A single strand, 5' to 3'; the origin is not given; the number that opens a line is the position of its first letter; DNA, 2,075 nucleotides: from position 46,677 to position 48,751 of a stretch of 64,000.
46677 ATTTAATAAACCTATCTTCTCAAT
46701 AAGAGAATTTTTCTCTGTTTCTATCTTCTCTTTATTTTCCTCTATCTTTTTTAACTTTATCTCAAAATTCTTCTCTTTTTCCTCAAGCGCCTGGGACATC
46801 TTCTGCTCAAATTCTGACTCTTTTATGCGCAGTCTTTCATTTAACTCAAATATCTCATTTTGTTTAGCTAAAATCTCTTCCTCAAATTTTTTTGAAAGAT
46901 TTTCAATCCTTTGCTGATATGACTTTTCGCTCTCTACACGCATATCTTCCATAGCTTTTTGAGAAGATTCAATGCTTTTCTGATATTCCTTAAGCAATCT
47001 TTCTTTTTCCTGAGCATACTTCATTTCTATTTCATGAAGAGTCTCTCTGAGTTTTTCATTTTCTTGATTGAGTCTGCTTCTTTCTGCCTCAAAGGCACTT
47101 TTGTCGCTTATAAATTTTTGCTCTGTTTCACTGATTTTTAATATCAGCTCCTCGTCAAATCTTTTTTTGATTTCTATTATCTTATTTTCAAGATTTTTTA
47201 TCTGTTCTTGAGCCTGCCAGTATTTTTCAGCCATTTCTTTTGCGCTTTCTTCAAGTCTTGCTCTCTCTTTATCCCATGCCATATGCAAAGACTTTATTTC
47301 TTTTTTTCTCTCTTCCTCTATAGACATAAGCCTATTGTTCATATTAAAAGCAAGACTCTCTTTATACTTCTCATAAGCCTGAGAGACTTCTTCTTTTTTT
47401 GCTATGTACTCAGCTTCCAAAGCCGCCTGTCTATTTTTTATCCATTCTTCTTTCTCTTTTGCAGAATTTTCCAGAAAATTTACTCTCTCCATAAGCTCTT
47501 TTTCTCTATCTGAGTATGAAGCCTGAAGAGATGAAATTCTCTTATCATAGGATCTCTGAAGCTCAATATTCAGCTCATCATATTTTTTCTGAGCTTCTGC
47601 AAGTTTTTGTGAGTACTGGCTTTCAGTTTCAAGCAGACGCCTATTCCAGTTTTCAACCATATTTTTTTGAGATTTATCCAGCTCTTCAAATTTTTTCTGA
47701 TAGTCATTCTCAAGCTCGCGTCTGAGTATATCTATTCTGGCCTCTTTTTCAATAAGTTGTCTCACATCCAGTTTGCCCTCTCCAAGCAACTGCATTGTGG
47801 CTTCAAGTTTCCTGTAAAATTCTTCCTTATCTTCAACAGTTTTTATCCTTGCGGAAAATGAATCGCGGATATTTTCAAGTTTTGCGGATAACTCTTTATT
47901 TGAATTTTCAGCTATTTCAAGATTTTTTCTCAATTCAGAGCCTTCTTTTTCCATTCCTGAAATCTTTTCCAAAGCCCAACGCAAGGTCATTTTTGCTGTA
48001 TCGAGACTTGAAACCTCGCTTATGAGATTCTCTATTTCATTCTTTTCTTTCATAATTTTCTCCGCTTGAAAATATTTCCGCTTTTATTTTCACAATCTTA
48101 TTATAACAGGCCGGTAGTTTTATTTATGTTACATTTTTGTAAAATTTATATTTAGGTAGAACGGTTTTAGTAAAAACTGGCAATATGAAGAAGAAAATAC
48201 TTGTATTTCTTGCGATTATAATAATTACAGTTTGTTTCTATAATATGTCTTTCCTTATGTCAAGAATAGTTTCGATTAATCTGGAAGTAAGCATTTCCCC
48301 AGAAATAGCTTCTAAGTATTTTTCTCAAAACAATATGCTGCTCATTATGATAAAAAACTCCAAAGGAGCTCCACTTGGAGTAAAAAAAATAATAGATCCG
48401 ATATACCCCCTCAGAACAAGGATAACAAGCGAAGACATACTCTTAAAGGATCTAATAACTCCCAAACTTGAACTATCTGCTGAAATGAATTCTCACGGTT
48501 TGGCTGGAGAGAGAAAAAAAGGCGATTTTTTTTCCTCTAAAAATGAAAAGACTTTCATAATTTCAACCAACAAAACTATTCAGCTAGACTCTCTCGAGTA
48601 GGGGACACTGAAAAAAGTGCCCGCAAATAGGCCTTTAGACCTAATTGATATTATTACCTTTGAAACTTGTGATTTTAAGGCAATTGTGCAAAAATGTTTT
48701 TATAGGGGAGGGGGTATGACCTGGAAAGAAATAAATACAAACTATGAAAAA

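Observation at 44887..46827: Perfect in-frame 960-bp tandem duplication bounded by a 21-nt microhomology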

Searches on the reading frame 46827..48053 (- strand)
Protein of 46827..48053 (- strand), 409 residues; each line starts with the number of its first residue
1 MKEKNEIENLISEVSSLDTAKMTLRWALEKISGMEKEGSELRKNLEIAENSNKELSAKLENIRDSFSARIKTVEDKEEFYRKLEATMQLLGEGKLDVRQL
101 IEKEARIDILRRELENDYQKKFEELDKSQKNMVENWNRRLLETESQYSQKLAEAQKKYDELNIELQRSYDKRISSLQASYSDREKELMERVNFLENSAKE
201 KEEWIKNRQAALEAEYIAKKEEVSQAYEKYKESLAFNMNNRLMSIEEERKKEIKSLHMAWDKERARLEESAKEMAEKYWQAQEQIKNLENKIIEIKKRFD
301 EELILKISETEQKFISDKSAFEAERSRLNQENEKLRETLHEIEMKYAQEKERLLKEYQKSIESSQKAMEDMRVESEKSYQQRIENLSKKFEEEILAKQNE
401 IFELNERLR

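Call 38: search_protein_families(library=ncbifam, proteins=[window:46827-48053:-], max_evalue=1)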
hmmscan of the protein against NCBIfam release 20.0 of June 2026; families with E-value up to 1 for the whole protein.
window:46827-48053:- (409 aa): 2 families
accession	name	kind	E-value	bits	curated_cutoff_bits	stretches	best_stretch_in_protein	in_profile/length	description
TIGR02168.1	SMC_prok_B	equivalog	9.2e-06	23.7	567.35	2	33-313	676-961/1181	chromosome segregation protein SMC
NF050111.1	TransRegSACE7040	equivalog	0.19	11.6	250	1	100-154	89-143/186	SACE_7040 family transcriptional regulator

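Call 39: search_solved_structures(query=window:46827-48053:-, max_evalue=1)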
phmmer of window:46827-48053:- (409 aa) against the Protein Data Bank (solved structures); distinct sequences matched with E-value up to 1: 0.

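Call 60: search_protein_representatives(protein=window:46827-48053:-)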
Query: 409 residues. Proteins with E-value up to 0.001 (for the whole library): 69; up to 1e-10: 36; up to 1e-30: 19. The best 69 are listed.
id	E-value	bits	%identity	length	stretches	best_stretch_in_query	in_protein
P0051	3.0e-81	290.2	36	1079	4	3-384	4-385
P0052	7.7e-80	285.6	45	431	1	3-362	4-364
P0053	5.0e-78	279.6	39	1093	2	3-388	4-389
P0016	1.2e-76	275.0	40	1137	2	3-340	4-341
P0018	1.1e-75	271.9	32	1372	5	3-375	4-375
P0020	3.0e-75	270.5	37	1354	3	3-352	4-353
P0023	3.2e-75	270.4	33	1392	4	3-384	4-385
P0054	2.5e-74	267.4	35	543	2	3-383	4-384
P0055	8.8e-74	265.6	31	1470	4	3-387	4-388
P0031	2.2e-72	261.0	35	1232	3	3-382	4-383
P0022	7.5e-72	259.3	34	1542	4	3-387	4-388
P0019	2.6e-70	254.2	36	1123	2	1-369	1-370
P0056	7.0e-69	249.5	50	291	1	4-292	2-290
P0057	1.4e-68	248.5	30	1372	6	3-390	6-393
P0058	5.8e-67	243.2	42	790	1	3-390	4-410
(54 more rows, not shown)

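Call 62: predict_structure(alignment_id=A1)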
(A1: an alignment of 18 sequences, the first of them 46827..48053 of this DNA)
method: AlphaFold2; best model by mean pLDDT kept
length: 409 residues; sequences in the alignment: 18
mean_pLDDT: 80.9   pTM: 0.27
mean pLDDT of the five models: 80.9, 80.6, 80.0, 77.6, 76.3
residues with pLDDT >= 90: 124; 70-90: 207; 50-70: 74; < 50: 4
segments of 3 or more residues with pLDDT < 50: 2-4
pLDDT, mean of each block of 10 residues (from residue 1): 51 61 73 76 83 83 78 80 74 67 81 88 90 91 90 94 95 95 95 94 94 94 93 91 89 88 88 88 87 85 83 81 80 76 74 73 68 65 59 57 54
secondary structure, 60 per line:
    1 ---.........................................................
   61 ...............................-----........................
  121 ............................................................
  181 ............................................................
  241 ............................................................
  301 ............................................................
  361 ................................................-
elements in order: H4-91 H97-408

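Call 70: find_related_loci(query=A1, collection=genome_contigs, flank=8000)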
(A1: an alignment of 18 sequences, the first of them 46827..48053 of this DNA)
Query A1 (409 aa) in genome_contigs; peptide patterns used: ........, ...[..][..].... (x = any residue, [..] = any of these).
140 stretches matched a pattern; 100 encode a relative of the query (tblastn E <= 1e-3); the best 80 are kept; 80 distinct loci.
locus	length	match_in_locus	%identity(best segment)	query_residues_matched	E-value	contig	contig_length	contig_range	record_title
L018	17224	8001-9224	66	1-408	4e-168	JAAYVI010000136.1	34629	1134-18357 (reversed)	MAG: Elusimicrobia bacterium isolate AS27yjCOA_52 187147_AS27, whole genome shotgun sequence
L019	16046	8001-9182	68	1-394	3e-166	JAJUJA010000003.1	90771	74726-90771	MAG: Elusimicrobiota bacterium isolate bin104 k141_871669_length_90771_cov_10.0000, whole genome shotgun sequence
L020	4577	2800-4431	42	3-398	3e-88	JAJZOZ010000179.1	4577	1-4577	MAG: bacterium isolate SKS1.bin104 NODE_33681_length_4577_cov_2.398427, whole genome shotgun sequence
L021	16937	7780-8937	42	3-388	2e-86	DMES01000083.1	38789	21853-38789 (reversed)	MAG TPA_asm: Elusimicrobia bacterium isolate UBA9634 contig_3362, whole genome shotgun sequence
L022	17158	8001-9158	42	3-388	1e-86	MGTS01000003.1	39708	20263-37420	MAG: Elusimicrobia bacterium GWA2_51_34 gwa2_scaffold_1088, whole genome shotgun sequence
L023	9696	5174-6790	48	5-391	3e-86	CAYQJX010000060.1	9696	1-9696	MAG TPA_asm: uncultured Elusimicrobiaceae bacterium isolate binchicken_co266_98 genome assembly, contig: NODE_13329_leng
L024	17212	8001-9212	41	3-403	9e-86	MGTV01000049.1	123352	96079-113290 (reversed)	MAG: Elusimicrobia bacterium GWA2_62_23 gwa2_scaffold_956, whole genome shotgun sequence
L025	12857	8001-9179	41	3-398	6e-86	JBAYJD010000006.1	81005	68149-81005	MAG: Elusimicrobiales bacterium isolate SO_2016_GW1_47 scaffold00686_OW334_2016, whole genome shotgun sequence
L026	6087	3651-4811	42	2-388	2e-85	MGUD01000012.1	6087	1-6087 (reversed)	MAG: Elusimicrobia bacterium GWC2_61_19 gwc2_scaffold_19489, whole genome shotgun sequence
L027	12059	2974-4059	44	2-363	3e-85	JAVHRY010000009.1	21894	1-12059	MAG: Elusimicrobiales bacterium isolate WB02no17_58_19 NODE_1229_length_21894_cov_13.815742, whole genome shotgun sequen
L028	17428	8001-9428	41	3-388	4e-85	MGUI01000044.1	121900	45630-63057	MAG: Elusimicrobia bacterium GWD2_63_28 gwd2_scaffold_412, whole genome shotgun sequence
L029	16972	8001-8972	45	3-326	4e-85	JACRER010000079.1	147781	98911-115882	MAG: Elusimicrobia bacterium isolate NC_groundwater_1704_Pr3_B-0.1um_62_14 SR-2_scaffold_141_3281512, whole genome shotg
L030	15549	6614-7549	47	3-314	1e-84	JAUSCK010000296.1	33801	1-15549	MAG: Elusimicrobiota bacterium isolate E14_concoct.bin.112_sub E14_k141_1366930, whole genome shotgun sequence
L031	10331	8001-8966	45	5-326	2e-84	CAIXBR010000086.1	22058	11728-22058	MAG: uncultured Elusimicrobia bacterium isolate AlinenLipids_bin-3311 genome assembly, contig: bin-3311:086/132, whole g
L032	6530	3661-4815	41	3-387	1e-84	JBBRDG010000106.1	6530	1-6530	MAG: Elusimicrobiales bacterium isolate Co_metawrap_2441 Cmw_2441_k141_24481620_length_6530_cov_12.6644, whole genome sh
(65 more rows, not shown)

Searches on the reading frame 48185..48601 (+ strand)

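Call 6: search_protein_families(library=pfam, proteins=[window:48185-48601:+], max_evalue=0.01)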
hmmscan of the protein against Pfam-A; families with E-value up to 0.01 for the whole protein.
window:48185-48601:+ (138 aa): 1 family
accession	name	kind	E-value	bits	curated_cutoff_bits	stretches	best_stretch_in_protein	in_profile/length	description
PF23892.1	Ig_CycH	-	0.00042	20.5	27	1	31-124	1-97/108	Cytochrome c-type biogenesis protein H Ig-like domain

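Call 38: search_protein_families(library=ncbifam, proteins=[window:48185-48601:+], max_evalue=1)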
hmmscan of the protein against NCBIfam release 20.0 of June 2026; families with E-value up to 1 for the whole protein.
window:48185-48601:+ (138 aa): 0 families
